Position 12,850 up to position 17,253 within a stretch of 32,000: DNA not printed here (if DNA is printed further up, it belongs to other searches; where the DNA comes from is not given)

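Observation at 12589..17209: Decayed integron platform: IntI-type integrase stump, GTTAGGC core and cassette-style ORF boundaries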

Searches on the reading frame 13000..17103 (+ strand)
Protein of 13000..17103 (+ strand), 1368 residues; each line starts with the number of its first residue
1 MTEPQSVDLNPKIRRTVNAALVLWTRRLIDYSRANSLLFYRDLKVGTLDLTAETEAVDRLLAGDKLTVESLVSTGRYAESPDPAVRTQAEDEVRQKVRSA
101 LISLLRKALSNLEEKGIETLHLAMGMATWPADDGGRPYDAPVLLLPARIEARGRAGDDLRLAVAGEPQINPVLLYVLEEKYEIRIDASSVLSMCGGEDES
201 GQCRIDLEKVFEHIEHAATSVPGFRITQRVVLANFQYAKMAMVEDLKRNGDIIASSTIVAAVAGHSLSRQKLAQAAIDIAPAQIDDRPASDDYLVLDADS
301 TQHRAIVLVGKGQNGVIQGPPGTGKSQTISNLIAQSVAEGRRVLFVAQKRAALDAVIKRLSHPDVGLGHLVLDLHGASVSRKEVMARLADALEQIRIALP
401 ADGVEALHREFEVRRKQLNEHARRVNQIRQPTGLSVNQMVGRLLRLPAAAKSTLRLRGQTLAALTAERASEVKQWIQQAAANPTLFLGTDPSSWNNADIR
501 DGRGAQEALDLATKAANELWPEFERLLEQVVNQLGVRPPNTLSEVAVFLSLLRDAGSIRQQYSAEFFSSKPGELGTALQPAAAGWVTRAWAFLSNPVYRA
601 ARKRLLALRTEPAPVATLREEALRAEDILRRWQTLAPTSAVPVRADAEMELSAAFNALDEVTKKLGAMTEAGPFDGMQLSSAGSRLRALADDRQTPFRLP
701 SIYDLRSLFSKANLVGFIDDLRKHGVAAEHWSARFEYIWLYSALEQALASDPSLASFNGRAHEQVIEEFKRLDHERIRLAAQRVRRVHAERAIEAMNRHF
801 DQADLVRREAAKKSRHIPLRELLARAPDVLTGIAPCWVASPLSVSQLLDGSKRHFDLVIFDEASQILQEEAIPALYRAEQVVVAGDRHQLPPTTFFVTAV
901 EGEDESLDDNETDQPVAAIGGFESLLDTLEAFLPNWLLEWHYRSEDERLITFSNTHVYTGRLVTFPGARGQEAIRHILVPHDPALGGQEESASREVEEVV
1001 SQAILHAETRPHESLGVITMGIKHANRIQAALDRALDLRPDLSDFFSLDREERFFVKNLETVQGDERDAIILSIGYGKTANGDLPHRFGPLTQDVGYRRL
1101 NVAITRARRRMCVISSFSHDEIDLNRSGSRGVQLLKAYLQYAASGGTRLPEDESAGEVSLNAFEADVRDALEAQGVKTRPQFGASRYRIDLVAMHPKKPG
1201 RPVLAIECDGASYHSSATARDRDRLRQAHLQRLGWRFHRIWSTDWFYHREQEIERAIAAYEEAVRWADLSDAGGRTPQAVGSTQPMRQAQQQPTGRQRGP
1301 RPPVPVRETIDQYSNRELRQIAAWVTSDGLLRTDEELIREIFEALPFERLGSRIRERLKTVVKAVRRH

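Call 10: search_protein_families(library=pfam, proteins=[window:13000-17103:+], max_evalue=0.1)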
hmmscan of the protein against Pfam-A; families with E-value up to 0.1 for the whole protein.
window:13000-17103:+ (1368 aa): 20 families
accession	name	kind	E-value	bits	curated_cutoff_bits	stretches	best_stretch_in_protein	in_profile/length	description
PF18741.7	MTES_1575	-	4.6e-34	116.8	38.2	1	1163-1258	1-94/96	REase_MTES_1575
PF13086.12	AAA_11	-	1.2e-20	74.9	27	2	299-367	3-75/257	AAA domain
PF13195.11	DUF4011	-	1.4e-15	58.1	22.2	1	27-177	1-158/158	Protein of unknown function (DUF4011)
PF13087.12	AAA_12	-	9.8e-12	45.3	27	1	934-1116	16-193/195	AAA domain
PF13604.12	AAA_30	-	7.4e-08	32.8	27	1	301-361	5-67/191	AAA domain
PF13245.12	AAA_19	-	9e-08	32.8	25.1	1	303-363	2-64/134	AAA domain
PF13401.12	AAA_22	-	1e-05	26.3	27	1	313-432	6-114/130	AAA domain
PF00270.35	DEAD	-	0.00019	21.7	26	1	301-397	3-99/167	DEAD/DEAH box helicase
PF09848.15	SLFN-g3_helicase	-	0.00061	19.6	24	0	316-362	5-53/354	Schlafen group 3, DNA/RNA helicase domain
PF04851.21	ResIII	-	0.0016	18.8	22.5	1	311-355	22-68/164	Type III restriction enzyme, res subunit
PF04480.18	DUF559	-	0.002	18.4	20.6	1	1174-1248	31-96/109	Protein of unknown function (DUF559)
PF05127.21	NAT10_TcmA_helicase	-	0.0081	16.5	22.7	1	316-361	1-47/176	RNA cytidine acetyltransferase NAT10/TcmA, helicase domain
PF13521.12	AAA_28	-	0.0089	16.7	27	0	316-335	3-22/164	AAA domain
PF08373.16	RAP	-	0.018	15.4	24.2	1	1206-1248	1-45/58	RAP domain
PF00580.27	UvrD-helicase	-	0.027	14.6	23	0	302-361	4-66/271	UvrD/REP helicase N-terminal domain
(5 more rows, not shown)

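Call 11: search_protein_families(library=ncbifam, proteins=[window:13000-17103:+], max_evalue=0.1)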
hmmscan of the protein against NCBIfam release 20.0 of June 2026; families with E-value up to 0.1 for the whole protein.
window:13000-17103:+ (1368 aa): 11 families
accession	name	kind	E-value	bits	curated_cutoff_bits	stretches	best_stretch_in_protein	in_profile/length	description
NF058533.1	antiphage_ProA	equivalog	3.8e-279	929.8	1500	2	646-1365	1092-1827/1903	anti-phage protein ProA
NF042953.1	Hhe_antiphage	equivalog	5.5e-197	657.3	2000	2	710-1332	1132-1752/1797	DUF4011 domain-containing anti-phage protein Hhe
TIGR00376.1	TIGR00376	hypoth_equivalog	1.3e-28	99.9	348.9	3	299-365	160-227/639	IGHMBP2 family helicase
NF040671.1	PLuB_AAA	exception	4.3e-21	74.1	999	2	852-1116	960-1231/1256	PLuB system helicase-like protein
TIGR01448.2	helicase_RecD2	equivalog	5.1e-07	28.2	500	1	178-347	199-366/713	SF1B family DNA helicase RecD2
TIGR01447.1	recD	equivalog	0.00075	18.2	310.15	0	289-337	139-188/597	exodeoxyribonuclease V subunit alpha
NF038214.1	IS21_help_AAA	equivalog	0.01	15.5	200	1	309-350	87-128/232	IS21-like element helper ATPase IstB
NF004072.0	PRK05580.2-4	equivalog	0.026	12.8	1030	1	277-360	101-185/648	primosomal protein N'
NF009468.0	PRK12826.1-4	equivalog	0.062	13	318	0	323-417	13-107/256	SDR family oxidoreductase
TIGR00750.1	lao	equivalog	0.063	12.4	240.75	0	309-347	31-69/300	methylmalonyl Co-A mutase-associated GTPase MeaB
NF042913.1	CyRepA1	equivalog_domain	0.086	11.7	200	0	316-360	6-48/595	plasmid replication protein, CyRepA1 family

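Call 38: search_protein_families(library=padloc, proteins=[window:13000-17103:+], max_evalue=0.01)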
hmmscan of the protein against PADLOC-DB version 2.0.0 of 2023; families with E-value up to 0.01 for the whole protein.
window:13000-17103:+ (1368 aa): 10 families
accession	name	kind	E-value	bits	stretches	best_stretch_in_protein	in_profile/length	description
PDLC05009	PDC-S37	-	3.4e-287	954.4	2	643-1366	724-1444/1550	-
PDLC02194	Hhe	-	5.1e-147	489.5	2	749-1251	1270-1771/1911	-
PDLC03920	MkoA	-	1.1e-25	88.2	2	313-893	632-830/1112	-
PDLC03924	MkoC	-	3.4e-20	69.8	2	854-893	670-709/1136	-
PDLC03921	MkoA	-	9.1e-17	58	2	282-361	1006-1093/1607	-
PDLC04140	mad8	-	1.8e-07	29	1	304-418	18-110/314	mads_8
PDLC05035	PDC-S53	-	7.6e-05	18.9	0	313-362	511-558/900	-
PDLC05065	PDC-S68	-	0.00019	17.3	0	239-347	549-655/1221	-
PDLC04173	GajB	-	0.00083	16.4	0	312-365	9-61/471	-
PDLC01734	typeIV_RecD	-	0.007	12.6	0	290-344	334-386/763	RecD_0_IVD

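Call 45: find_homologous_proteins(query=window:13000-17103:+, max_evalue=1e-20)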
Query window:13000-17103:+ (1368 aa): 3039 proteins with E <= 1e-20 among 8000 candidates; the best 120 are listed.
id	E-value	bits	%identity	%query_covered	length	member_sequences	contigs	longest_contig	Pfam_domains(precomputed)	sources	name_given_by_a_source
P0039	0.0e+0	3035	100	100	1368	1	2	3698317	PF13195.12,PF13087.13,PF13086.13,PF13604.13,PF13245.13,PF18741.8,PF13401.13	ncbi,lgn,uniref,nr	ncbi:AAA domain-containg protein [Bellilinea caldifistulae]|uniref:DUF4011 domain-containing protein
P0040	0.0e+0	2644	88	100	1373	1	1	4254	PF13195.12,PF13087.13,PF13086.13,PF13604.13,PF13245.13,PF18741.8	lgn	-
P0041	0.0e+0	2630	87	100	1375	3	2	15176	PF13195.12,PF13087.13,PF13086.13,PF13604.13,PF13245.13,PF18741.8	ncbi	-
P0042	0.0e+0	2622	87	100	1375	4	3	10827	PF13195.12,PF13087.13,PF13086.13,PF13604.13,PF13245.13,PF18741.8,PF13401.13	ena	-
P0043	0.0e+0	2586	86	100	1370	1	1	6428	PF13195.12,PF13087.13,PF13086.13,PF13604.13,PF13245.13,PF18741.8,PF13401.13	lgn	-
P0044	0.0e+0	2583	86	99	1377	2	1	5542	PF13195.12,PF13087.13,PF13086.13,PF13604.13,PF13245.13,PF18741.8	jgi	-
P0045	0.0e+0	2582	86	100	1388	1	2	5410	PF13195.12,PF13087.13,PF13086.13,PF13604.13,PF13245.13,PF18741.8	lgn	-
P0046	0.0e+0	2570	85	99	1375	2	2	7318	PF13195.12,PF13087.13,PF13086.13,PF13604.13,PF13245.13,PF18741.8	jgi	jgi:very-short-patch-repair endonuclease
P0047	0.0e+0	2565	85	99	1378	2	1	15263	PF13195.12,PF13087.13,PF13086.13,PF13604.13,PF13245.13,PF18741.8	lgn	-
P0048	0.0e+0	2563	85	100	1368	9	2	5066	PF13195.12,PF13087.13,PF13086.13,PF13604.13,PF13245.13,PF18741.8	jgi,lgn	jgi:very-short-patch-repair endonuclease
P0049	0.0e+0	2546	84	100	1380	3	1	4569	PF13195.12,PF13087.13,PF13086.13,PF13604.13,PF13245.13,PF18741.8,PF13401.13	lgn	-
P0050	0.0e+0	2529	84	100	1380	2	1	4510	PF13195.12,PF13087.13,PF13086.13,PF13604.13,PF13245.13,PF18741.8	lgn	-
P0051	0.0e+0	2519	83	100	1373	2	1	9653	PF13195.12,PF13087.13,PF13086.13,PF00270.36,PF13604.13,PF13245.13,PF18741.8,PF13401.13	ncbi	-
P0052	0.0e+0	2517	83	100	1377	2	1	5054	PF13195.12,PF13087.13,PF13086.13,PF13604.13,PF13245.13,PF18741.8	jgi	jgi:very-short-patch-repair endonuclease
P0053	0.0e+0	2516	84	100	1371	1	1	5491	PF13195.12,PF13087.13,PF13086.13,PF00270.36,PF13245.13,PF18741.8,PF13401.13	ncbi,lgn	-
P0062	0.0e+0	2469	88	93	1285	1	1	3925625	PF13195.12,PF13087.13,PF13086.13,PF13245.13,PF18741.8,PF13401.13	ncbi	ncbi:AAA domain-containing protein [Nitrospira sp. Kam-Ns4a]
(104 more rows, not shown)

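Call 47: find_encoding_contigs(protein=P0041, flank=10000, max_places=3)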
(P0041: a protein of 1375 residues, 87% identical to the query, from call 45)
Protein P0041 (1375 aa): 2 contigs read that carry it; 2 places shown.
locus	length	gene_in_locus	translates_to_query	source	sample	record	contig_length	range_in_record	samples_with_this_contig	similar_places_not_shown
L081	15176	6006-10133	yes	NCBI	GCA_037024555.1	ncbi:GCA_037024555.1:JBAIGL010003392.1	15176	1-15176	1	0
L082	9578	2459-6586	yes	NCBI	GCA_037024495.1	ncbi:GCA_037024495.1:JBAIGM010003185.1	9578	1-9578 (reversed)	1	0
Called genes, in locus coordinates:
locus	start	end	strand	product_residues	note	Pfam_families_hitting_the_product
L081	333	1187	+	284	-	PF00903:Glyoxalase (weak), PF22677:Ble-like_N (faint)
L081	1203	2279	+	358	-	PF13379:NMT1_2, PF09084:NMT1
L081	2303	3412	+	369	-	PF26233:NicX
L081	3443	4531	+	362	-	PF13379:NMT1_2 (weak), PF09084:NMT1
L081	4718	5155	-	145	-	-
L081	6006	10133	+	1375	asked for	PF13195:DUF4011, PF13245:AAA_19 (faint), PF13604:AAA_30 (faint), PF13086:AAA_11, PF13087:AAA_12, PF18741:MTES_1575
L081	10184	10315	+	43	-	-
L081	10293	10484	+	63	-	-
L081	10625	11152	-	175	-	-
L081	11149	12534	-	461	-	PF00089:Trypsin, PF13365:Trypsin_2, PF13180:PDZ_2, PF17820:PDZ_6 (faint)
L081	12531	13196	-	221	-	PF01025:GrpE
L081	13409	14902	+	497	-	PF08239:SH3_3 (weak)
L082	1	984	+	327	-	?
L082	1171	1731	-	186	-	-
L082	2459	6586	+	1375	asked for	PF13195:DUF4011, PF13245:AAA_19 (faint), PF13604:AAA_30 (faint), PF13086:AAA_11, PF13087:AAA_12, PF18741:MTES_1575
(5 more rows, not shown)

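Call 48: find_encoding_contigs(protein=P0042, flank=10000, max_places=3)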
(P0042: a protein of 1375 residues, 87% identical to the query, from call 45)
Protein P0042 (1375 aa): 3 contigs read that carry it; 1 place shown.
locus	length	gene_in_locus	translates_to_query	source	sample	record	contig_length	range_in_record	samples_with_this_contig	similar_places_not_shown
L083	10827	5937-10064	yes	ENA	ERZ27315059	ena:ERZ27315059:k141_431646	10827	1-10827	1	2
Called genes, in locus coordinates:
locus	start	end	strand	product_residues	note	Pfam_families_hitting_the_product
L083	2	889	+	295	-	?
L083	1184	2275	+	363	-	PF13102:Phage_int_SAM_5, PF00589:Phage_integrase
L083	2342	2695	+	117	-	-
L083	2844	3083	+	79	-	PF12728:HTH_17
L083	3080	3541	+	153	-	-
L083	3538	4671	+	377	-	PF03796:DnaB_C (faint), PF13481:AAA_25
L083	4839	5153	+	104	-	-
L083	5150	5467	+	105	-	-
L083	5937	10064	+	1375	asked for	PF13195:DUF4011, PF13245:AAA_19 (faint), PF13086:AAA_11, PF13604:AAA_30 (faint), PF13401:AAA_22 (faint), PF13086:AAA_11, PF13087:AAA_12, PF18741:MTES_1575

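Call 49: find_encoding_contigs(protein=P0062, flank=10000, max_places=2)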
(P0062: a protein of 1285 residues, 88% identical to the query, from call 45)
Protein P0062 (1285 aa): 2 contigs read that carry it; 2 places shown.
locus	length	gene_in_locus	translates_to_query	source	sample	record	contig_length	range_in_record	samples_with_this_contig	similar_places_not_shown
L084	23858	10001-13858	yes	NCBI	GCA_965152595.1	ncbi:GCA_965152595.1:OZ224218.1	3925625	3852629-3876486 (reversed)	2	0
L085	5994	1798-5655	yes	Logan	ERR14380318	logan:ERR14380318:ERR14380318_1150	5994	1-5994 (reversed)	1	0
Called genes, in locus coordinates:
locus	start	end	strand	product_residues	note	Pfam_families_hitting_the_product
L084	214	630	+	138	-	PF01842:ACT (faint)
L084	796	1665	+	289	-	PF09992:NAGPA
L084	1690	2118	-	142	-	PF00581:Rhodanese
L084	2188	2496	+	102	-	-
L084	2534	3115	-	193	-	PF00156:Pribosyltran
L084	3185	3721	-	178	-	-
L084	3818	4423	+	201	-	-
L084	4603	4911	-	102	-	PF14366:DUF4410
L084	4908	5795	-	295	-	-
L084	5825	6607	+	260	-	PF12161:HsdM_N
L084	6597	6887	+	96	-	PF14076:DUF4258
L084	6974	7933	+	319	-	PF01548:DEDD_Tnp_IS110, PF02371:Transposase_20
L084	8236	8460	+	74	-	PF15731:MqsA_antitoxin (weak)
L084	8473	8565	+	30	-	-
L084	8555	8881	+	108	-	PF10543:ORF6N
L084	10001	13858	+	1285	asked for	PF13195:DUF4011, PF13245:AAA_19 (faint), PF13401:AAA_22 (faint), PF13086:AAA_11, PF13087:AAA_12, PF18741:MTES_1575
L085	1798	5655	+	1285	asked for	PF13195:DUF4011, PF13245:AAA_19 (faint), PF13401:AAA_22 (faint), PF13086:AAA_11, PF13087:AAA_12, PF18741:MTES_1575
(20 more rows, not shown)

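Call 71: find_encoding_contigs(protein=P0040, flank=3000, max_places=2)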
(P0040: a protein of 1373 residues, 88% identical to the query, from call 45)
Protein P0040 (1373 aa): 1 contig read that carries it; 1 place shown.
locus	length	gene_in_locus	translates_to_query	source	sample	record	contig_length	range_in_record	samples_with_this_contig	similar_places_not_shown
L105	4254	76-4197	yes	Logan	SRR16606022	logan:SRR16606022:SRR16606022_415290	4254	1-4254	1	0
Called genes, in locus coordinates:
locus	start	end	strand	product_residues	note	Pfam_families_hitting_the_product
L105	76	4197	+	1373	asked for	PF13195:DUF4011, PF13245:AAA_19 (faint), PF13604:AAA_30 (faint), PF13086:AAA_11, PF13087:AAA_12, PF18741:MTES_1575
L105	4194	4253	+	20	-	?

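Call 72: find_encoding_contigs(protein=P0047, flank=6000, max_places=2)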
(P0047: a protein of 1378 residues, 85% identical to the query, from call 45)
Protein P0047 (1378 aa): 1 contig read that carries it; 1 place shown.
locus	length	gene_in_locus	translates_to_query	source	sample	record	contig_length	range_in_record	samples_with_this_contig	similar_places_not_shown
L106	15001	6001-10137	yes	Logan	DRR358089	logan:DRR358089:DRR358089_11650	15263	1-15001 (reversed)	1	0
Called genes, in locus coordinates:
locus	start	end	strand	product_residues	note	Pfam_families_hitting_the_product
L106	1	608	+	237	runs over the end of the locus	PF09224:DUF1961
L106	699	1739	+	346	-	PF12715:Abhydrolase_7, PF05448:AXE1 (weak), PF00326:Peptidase_S9 (weak)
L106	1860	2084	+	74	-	PF04255:DUF433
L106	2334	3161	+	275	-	-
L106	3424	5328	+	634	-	PF16126:DUF4838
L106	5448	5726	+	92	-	-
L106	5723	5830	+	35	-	-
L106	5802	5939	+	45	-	-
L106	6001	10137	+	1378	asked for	PF13195:DUF4011, PF13245:AAA_19 (faint), PF13086:AAA_11, PF13604:AAA_30 (faint), PF13086:AAA_11, PF13087:AAA_12, PF18741:MTES_1575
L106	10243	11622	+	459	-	PF22643:NagA_N, PF01979:Amidohydro_1, PF07969:Amidohydro_3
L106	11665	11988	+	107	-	-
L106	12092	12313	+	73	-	-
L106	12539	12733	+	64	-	-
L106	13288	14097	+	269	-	PF12686:DUF3800 (faint)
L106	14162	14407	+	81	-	-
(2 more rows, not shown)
